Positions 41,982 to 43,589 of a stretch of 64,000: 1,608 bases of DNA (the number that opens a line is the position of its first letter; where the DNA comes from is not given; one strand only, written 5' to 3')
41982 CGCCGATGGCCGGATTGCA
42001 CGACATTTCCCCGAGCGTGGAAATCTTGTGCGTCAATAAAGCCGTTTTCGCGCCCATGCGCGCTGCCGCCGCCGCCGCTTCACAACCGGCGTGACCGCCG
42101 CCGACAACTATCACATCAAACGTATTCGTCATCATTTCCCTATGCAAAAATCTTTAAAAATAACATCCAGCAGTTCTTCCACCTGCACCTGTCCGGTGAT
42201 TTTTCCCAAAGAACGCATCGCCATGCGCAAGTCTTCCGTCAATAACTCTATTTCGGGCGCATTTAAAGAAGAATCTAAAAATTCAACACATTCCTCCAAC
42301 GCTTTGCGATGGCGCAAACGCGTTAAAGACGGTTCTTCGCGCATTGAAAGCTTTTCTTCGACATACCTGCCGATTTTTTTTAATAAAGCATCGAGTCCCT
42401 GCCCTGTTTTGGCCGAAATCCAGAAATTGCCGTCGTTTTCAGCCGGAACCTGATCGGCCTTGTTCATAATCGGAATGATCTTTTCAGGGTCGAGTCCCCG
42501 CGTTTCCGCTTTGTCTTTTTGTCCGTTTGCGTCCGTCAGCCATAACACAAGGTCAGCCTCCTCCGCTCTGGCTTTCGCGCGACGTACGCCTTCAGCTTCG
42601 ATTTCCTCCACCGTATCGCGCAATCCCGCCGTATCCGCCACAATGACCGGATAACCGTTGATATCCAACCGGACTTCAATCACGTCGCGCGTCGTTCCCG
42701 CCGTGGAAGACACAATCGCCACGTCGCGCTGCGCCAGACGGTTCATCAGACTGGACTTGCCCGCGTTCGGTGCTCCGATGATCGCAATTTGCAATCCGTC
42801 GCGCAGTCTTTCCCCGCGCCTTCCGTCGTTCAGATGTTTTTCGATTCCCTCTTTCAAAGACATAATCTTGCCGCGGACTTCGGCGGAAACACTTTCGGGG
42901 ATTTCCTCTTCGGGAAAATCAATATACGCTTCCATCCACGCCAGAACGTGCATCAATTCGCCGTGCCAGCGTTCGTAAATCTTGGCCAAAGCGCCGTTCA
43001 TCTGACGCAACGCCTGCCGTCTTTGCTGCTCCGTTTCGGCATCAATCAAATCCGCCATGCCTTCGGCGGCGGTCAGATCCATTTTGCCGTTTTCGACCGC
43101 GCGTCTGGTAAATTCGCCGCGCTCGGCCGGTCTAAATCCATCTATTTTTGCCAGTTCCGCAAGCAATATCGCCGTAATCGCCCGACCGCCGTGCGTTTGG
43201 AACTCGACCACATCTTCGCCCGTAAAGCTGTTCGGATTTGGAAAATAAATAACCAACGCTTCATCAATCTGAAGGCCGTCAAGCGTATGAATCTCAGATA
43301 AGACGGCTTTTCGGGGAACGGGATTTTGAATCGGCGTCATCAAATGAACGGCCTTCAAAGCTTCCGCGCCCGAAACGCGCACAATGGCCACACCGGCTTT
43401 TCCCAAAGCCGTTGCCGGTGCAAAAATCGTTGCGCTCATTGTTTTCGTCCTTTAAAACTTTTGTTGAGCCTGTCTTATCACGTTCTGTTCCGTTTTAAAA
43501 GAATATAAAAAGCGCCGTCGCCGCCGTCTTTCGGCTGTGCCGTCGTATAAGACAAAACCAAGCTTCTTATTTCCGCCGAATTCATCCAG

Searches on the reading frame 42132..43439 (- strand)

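Call 67: search_protein_families(library=pfam, proteins=[window:42132-43439:-], max_evalue=0.0001)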
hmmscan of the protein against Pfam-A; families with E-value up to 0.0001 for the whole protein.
window:42132-43439:- (435 aa): 6 families
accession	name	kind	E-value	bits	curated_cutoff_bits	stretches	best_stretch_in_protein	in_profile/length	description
PF12631.12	MnmE_helical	-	1.3e-55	189.2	40.1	1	122-432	1-211/211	MnmE helical domain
PF10396.14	TrmE_N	-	1.9e-35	122.1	29.8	1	4-119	1-117/117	GTP-binding protein TrmE N-terminus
PF01926.29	MMR_HSR1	-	1.5e-24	86.7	21.9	1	217-316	1-99/113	50S ribosome-binding GTPase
PF02421.24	FeoB_N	-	3.2e-08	33.7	27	1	217-305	2-89/156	Ferrous iron transport protein B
PF00350.29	Dynamin_N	-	2e-07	31.7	27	1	218-259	1-41/168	Dynamin family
PF13521.12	AAA_28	-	1.1e-05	26.2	27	0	218-290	2-73/164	AAA domain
